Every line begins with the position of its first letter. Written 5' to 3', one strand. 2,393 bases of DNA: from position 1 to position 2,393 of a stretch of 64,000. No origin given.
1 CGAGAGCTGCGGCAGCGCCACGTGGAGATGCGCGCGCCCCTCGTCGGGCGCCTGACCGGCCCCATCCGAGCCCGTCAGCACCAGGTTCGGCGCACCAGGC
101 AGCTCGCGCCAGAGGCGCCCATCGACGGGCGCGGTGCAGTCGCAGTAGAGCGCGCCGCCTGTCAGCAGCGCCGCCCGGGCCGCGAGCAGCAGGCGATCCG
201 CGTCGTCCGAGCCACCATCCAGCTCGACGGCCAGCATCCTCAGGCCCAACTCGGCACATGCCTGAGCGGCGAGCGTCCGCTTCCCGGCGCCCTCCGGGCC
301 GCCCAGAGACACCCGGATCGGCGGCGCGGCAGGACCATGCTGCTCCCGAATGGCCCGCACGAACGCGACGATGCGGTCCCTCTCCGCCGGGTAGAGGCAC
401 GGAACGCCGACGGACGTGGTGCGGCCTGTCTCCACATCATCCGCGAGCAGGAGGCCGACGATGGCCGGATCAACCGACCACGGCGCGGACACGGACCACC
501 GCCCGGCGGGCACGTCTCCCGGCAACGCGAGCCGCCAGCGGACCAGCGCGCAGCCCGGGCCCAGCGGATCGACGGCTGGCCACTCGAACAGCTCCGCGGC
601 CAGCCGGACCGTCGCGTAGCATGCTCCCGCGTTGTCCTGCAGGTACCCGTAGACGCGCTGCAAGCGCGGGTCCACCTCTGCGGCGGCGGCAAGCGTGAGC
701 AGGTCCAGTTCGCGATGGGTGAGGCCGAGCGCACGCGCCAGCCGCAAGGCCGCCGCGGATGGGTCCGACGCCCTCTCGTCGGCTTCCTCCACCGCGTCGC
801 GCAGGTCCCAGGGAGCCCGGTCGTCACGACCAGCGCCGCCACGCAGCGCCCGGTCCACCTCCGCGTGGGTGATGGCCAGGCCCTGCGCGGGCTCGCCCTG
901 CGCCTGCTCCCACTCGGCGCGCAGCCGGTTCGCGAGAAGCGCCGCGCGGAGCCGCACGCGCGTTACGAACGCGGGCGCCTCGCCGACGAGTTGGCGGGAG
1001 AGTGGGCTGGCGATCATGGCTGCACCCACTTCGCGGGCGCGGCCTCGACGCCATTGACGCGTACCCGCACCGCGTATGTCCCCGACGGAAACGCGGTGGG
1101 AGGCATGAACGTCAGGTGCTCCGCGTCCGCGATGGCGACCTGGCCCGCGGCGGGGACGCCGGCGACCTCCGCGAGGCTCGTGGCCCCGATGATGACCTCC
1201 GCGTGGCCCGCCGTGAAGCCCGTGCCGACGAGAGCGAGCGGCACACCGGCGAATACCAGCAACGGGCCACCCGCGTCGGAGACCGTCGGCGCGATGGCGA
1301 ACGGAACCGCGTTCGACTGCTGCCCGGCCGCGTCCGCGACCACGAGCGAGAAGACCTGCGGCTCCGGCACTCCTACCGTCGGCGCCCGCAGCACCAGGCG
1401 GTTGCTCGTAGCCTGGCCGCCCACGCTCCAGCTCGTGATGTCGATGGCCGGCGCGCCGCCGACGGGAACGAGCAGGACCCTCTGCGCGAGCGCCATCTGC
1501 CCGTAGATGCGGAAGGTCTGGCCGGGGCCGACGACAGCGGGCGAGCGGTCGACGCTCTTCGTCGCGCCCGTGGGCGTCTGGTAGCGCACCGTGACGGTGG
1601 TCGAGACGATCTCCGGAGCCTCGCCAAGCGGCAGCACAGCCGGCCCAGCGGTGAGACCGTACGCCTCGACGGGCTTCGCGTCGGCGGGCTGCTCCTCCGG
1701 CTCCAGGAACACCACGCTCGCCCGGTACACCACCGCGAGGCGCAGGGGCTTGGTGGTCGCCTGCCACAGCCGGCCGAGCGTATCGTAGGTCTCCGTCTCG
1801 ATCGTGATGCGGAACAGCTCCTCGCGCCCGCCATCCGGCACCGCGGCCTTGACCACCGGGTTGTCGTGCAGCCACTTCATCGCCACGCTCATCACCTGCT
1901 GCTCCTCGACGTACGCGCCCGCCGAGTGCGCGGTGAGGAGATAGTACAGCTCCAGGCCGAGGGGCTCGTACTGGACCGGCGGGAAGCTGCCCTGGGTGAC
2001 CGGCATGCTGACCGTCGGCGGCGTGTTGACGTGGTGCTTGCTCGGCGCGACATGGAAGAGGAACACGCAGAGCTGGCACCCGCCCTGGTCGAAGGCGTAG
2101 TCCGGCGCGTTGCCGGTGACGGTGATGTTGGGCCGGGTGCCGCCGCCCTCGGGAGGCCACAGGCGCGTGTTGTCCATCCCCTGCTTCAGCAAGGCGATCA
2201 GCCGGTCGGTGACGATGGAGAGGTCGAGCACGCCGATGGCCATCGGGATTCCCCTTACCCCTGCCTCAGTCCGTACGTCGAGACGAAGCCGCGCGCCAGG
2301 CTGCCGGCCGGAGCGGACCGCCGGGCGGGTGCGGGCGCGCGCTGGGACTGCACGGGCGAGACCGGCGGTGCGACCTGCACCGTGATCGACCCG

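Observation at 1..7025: Partial extracellular contractile injection system (eCIS, phage-tail-like) operon at the window edge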

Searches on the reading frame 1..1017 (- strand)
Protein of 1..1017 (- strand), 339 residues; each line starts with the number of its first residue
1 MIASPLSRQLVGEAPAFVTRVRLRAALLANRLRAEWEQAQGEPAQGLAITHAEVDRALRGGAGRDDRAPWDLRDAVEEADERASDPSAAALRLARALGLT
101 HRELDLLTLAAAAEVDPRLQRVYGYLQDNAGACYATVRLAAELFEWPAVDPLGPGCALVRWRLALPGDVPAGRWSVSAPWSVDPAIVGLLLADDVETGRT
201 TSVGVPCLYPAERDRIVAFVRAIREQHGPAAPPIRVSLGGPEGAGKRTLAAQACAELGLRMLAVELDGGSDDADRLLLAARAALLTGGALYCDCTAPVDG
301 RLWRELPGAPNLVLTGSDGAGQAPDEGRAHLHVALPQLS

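Call 6: search_protein_families(library=pfam, proteins=[window:1-1017:-], max_evalue=0.01)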
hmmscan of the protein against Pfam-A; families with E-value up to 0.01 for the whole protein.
window:1-1017:- (339 aa): 1 family
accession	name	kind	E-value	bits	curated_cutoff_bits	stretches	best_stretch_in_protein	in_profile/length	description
PF22977.2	WHD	-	4.1e-10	40.1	27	1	89-199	97-216/221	Winged helix domain, variant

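Call 7: search_protein_families(library=ncbifam, proteins=[window:1-1017:-], max_evalue=0.01)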
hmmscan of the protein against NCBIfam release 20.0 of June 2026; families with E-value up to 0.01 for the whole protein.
window:1-1017:- (339 aa): 0 families

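Call 9: find_related_loci(query=window:1-1017:-, collection=genome_contigs, flank=10000)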
Query window:1-1017:- (339 aa) in genome_contigs; peptide patterns used: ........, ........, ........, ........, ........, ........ (x = any residue, [..] = any of these).
599 stretches matched a pattern, but none encodes a relative of the query by tblastn (E <= 1e-3).

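Call 10: find_homologous_proteins(query=window:1-1017:-, max_evalue=0.00001)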
Query window:1-1017:- (339 aa): 5 proteins with E <= 0.00001 among 8000 candidates.
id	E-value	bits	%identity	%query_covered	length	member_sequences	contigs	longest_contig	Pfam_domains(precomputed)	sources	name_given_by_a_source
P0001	1.9e-50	190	46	85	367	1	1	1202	PF22977.3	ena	-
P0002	3.2e-35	140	37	93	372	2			-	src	-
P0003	1.2e-33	135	37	93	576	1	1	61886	-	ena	-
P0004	2.5e-30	124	36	91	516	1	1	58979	PF22977.3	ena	-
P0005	7.9e-9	54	32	75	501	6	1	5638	PF22977.3,PF00004.36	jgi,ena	-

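Call 11: find_encoding_contigs(protein=P0003, flank=10000, max_places=3)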
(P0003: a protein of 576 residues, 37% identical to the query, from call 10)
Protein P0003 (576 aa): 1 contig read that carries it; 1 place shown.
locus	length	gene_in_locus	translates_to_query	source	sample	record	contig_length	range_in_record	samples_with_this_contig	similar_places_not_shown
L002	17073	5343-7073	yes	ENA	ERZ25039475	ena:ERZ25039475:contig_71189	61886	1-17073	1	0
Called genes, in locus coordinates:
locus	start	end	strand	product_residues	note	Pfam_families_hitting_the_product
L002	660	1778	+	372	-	-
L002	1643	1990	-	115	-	-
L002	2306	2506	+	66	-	-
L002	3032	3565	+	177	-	-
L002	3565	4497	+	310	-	-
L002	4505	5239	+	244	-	PF14065:Pvc16_N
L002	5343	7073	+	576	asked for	-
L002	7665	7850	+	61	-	-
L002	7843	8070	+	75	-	-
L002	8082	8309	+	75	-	-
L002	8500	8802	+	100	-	-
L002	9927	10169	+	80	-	-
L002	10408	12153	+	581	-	PF04717:Phage_base_V (weak), PF13699:eCIS_core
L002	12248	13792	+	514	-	PF13699:eCIS_core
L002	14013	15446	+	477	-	PF13699:eCIS_core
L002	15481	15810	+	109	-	-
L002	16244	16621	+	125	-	PF04965:GPW_gp25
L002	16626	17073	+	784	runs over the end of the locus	-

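Call 12: find_encoding_contigs(protein=P0004, flank=10000, max_places=3)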
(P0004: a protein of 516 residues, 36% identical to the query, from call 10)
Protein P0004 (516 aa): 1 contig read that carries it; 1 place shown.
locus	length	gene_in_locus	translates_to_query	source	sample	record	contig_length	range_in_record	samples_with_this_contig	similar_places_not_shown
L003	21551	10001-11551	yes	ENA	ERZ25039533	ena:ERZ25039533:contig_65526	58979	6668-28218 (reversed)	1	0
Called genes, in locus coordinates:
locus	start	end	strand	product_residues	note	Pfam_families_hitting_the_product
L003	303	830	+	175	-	PF05598:DUF772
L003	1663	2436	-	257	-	PF01548:DEDD_Tnp_IS110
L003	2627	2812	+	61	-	-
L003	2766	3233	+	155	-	PF01548:DEDD_Tnp_IS110 (weak)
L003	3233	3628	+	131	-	PF02371:Transposase_20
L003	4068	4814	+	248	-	-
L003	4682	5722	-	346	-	-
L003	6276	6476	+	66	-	-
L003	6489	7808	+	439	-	PF06841:Phage_T4_gp19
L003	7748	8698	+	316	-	-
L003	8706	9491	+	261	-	PF14065:Pvc16_N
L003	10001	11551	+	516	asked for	PF22977:WHD (weak)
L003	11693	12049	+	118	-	-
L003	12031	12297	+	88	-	-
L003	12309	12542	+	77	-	-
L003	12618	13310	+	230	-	-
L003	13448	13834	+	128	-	-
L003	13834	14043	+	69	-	-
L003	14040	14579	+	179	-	-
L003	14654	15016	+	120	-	PF04717:Phage_base_V (weak)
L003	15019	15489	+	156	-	-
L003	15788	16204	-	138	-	-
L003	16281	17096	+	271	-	-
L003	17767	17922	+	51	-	-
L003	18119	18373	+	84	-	PF13340:DUF4096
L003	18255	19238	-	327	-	-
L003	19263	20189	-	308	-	PF12760:Zn_ribbon_IS1595, PF12762:DDE_Tnp_IS1595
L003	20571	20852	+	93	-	-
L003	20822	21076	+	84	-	-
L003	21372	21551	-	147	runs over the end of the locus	-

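Call 52: search_protein_families(library=phrogs, proteins=[window:1-1017:-], max_evalue=0.01)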
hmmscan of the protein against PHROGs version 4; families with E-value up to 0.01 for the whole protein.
window:1-1017:- (339 aa): 1 family
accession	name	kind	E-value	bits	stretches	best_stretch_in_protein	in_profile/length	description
phrog_249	-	moron, auxiliary metabolic gene and host takeover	0.0019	18.6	1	234-274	128-168/380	porphyrin biosynthesis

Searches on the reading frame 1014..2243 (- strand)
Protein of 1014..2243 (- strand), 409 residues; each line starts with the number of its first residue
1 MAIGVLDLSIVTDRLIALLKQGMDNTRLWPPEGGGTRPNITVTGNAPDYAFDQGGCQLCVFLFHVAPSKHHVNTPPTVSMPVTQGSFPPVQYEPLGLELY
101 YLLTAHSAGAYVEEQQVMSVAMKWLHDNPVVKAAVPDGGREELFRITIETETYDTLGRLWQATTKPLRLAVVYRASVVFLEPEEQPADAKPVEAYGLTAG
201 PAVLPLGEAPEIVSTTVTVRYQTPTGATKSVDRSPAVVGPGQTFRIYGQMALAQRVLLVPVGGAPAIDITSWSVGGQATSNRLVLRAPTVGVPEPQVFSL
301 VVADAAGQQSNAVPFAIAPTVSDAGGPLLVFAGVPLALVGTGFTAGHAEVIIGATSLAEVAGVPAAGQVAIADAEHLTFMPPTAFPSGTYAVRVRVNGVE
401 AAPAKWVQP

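Call 6: search_protein_families(library=pfam, proteins=[window:1014-2243:-], max_evalue=0.01)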
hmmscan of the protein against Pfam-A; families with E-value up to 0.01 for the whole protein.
window:1014-2243:- (409 aa): 1 family
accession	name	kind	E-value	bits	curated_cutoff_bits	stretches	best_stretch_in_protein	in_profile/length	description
PF14065.11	Pvc16_N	-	3.6e-27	95.7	27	1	11-193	2-179/180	Pvc16 N-terminal domain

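Call 7: search_protein_families(library=ncbifam, proteins=[window:1014-2243:-], max_evalue=0.01)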
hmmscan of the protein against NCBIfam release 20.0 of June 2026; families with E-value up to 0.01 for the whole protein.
window:1014-2243:- (409 aa): 0 families

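Call 8: find_encoding_contigs(protein=window:1014-2243:-, flank=10000, max_places=6)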
Protein window:1014-2243:- (409 aa): 1 contig read that carries it; 1 place shown.
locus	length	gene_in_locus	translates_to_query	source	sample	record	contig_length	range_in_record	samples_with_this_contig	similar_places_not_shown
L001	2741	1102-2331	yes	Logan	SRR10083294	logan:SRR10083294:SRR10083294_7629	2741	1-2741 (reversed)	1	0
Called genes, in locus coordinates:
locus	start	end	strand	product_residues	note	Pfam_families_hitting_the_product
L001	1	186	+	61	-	?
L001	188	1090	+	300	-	-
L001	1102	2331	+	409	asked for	PF14065:Pvc16_N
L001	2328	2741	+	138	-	?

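Call 26: list_cluster_members(proteins=[P0006, window:1014-2243:-, window:6144-7025:-, window:3159-3935:-])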
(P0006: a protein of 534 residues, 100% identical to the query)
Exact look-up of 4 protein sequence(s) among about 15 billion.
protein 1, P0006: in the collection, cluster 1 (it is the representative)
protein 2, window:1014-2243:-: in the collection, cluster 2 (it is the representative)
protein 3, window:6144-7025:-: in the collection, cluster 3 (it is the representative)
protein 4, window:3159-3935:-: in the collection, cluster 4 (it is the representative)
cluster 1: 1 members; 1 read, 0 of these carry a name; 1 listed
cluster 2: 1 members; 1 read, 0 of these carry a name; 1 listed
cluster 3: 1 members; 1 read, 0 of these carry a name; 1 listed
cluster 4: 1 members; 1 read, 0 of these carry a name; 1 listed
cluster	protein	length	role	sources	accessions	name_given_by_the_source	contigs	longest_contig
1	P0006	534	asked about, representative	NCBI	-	-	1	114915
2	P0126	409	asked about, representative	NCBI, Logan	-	-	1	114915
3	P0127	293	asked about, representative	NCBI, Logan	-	-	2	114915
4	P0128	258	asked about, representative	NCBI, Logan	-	-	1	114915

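Call 34: search_solved_structures(query=window:1014-2243:-, max_evalue=1)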
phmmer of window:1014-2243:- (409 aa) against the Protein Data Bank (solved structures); distinct sequences matched with E-value up to 1: 1.
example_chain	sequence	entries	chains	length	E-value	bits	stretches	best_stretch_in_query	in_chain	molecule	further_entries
7wrp_A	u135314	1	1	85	0.093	14.8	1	181-229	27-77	Polyketide synthase involved in mycolic acid biosynthesis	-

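Call 38: find_related_loci(query=A1, collection=genome_contigs, flank=10000)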
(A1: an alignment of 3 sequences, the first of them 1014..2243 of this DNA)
Query A1 (409 aa) in genome_contigs; peptide patterns used: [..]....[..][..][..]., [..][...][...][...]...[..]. (x = any residue, [..] = any of these).
43 stretches matched a pattern; 8 encode a relative of the query (tblastn E <= 1e-3); 8 distinct loci.
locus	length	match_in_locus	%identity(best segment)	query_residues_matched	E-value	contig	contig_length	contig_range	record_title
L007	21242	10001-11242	38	1-408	4e-75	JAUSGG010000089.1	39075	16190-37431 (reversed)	MAG: Armatimonadota bacterium isolate E14_metabat.bin.108 E14_k141_981267, whole genome shotgun sequence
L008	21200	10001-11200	38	1-407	4e-73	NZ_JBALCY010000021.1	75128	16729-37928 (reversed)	MAG: Nostoc sp. isolate P12588 bin 4 NODE_92_length_75128_cov_78.904469, whole genome shotgun sequence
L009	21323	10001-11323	33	3-408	3e-60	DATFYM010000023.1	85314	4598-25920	MAG TPA_asm: Terriglobia bacterium isolate SMAG_U9543 k141_1489001, whole genome shotgun sequence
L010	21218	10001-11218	38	6-408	2e-56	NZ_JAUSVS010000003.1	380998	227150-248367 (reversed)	Caulobacter ginsengisoli strain DSM 18695 Ga0480221_03, whole genome shotgun sequence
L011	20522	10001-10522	49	1-181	2e-50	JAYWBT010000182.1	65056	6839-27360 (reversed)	MAG: Deltaproteobacteria bacterium isolate GL93_UP_metabinner_28_sub GL93_UP_metabinner_28_sub_181, whole genome shotgun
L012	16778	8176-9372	37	1-407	4e-68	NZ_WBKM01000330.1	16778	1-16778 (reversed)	Nostoc sp. WHI contig-2000026, whole genome shotgun sequence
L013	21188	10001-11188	34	4-406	1e-35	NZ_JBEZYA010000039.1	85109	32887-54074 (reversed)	Actinoplanes sp. NPDC026619 NPDC026619_128_F10.ctg-0039, whole genome shotgun sequence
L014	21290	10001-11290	39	3-408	1e-73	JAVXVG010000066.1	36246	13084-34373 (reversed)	MAG: Acidobacteriota bacterium isolate BP_34 scaffold_1165368, whole genome shotgun sequence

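Call 42: search_protein_families(library=pfam, proteins=[L007:11233-13332:+, L007:13325-13564:+, L007:13752-14405:+, L007:14416-14691:+, L007:14695-15822:+, L007:15591-16331:+, L007:16357-17736:+, L007:17887-18642:+, L007:19000-20451:+, L007:20551-20925:+], max_evalue=0.001)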
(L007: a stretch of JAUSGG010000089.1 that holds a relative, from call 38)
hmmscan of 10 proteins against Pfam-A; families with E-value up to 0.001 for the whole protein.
L007:11233-13332:+ (699 aa): 3 families
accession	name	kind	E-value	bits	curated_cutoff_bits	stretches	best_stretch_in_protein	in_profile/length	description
PF00004.35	AAA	-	1.7e-30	106.6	21.2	1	481-605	2-130/131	ATPase family associated with various cellular activities (AAA)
PF22977.2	WHD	-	1.3e-08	35.2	27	1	60-146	55-142/221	Winged helix domain, variant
PF13671.12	AAA_33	-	6.1e-05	23.8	27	0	481-541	3-61/143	AAA domain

L007:13325-13564:+ (79 aa): 0 families

L007:13752-14405:+ (217 aa): 1 family
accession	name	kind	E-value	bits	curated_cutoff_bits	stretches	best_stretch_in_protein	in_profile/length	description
PF19266.4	CIS_tube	-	0.00038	20.7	27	1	24-165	22-147/158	Contractile injection system tube protein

L007:14416-14691:+ (91 aa): 0 families

L007:14695-15822:+ (375 aa): 1 family
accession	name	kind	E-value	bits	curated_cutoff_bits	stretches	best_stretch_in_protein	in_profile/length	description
PF05954.17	Phage_GPD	-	1e-09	38.4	30.1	1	44-346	5-302/305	Phage tail baseplate hub (GPD)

L007:15591-16331:+ (246 aa): 1 family
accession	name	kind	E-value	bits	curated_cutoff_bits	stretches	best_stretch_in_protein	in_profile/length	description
PF04717.18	Phage_base_V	-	8.2e-29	100.2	23.8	1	97-171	1-75/75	Type VI secretion system/phage-baseplate injector OB domain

L007:16357-17736:+ (459 aa): 1 family
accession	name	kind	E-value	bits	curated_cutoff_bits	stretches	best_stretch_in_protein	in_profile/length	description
PF13699.11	eCIS_core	-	7.9e-31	106.5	22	1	197-273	1-77/79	eCIS core domain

L007:17887-18642:+ (251 aa): 3 families
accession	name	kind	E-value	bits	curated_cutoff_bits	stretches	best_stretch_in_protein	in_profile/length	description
PF01471.23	PG_binding_1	-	7.4e-14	52.1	23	1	10-68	1-54/57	Putative peptidoglycan binding domain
PF05257.22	CHAP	-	1.4e-12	48.4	26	1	138-224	5-81/81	CHAP domain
PF09374.15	PG_binding_3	-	5.4e-08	33.3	24.6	1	14-46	3-35/76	Predicted Peptidoglycan domain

L007:19000-20451:+ (483 aa): 1 family
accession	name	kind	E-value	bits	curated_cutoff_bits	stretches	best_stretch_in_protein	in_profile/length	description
PF13699.11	eCIS_core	-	4.5e-30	104.1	22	1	76-151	1-76/79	eCIS core domain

L007:20551-20925:+ (124 aa): 0 families

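Call 52: search_protein_families(library=phrogs, proteins=[window:1014-2243:-, L007:13325-13564:+, L007:13752-14405:+, L007:14416-14691:+], max_evalue=0.01)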
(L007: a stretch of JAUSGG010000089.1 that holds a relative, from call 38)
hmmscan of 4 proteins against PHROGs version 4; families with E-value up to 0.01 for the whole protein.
window:1014-2243:- (409 aa): 0 families

L007:13325-13564:+ (79 aa): 0 families

L007:13752-14405:+ (217 aa): 0 families

L007:14416-14691:+ (91 aa): 1 family
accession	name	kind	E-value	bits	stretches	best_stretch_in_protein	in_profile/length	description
phrog_7145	-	tail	0.00041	21.5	1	2-89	2-94/108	baseplate wedge subunit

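Call 103: search_solved_structures(query=A1, max_evalue=1)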
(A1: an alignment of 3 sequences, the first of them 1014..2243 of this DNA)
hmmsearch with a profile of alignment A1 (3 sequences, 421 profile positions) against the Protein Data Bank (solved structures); distinct sequences matched with E-value up to 1: 7.
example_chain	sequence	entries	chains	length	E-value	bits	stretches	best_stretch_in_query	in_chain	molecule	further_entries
1uks_A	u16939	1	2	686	0.0028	19.8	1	337-407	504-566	Cyclomaltodextrin glucanotransferase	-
1ukt_A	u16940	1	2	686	0.0028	19.8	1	337-407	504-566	Cyclomaltodextrin glucanotransferase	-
1i75_A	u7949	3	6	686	0.0028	19.8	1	337-407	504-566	CYCLODEXTRIN GLUCANOTRANSFERASE | Cyclomaltodextrin glucanotransferase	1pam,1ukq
1v3k_A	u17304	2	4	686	0.0028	19.8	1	337-407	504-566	Cyclomaltodextrin glucanotransferase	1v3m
1d7f_A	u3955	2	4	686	0.0028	19.8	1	337-407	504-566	CYCLODEXTRIN GLUCANOTRANSFERASE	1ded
1v3j_A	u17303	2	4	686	0.0028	19.8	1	337-407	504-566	Cyclomaltodextrin glucanotransferase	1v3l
6elm_A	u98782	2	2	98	0.73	11.9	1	117-157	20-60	Serine/threonine-protein kinase WNK2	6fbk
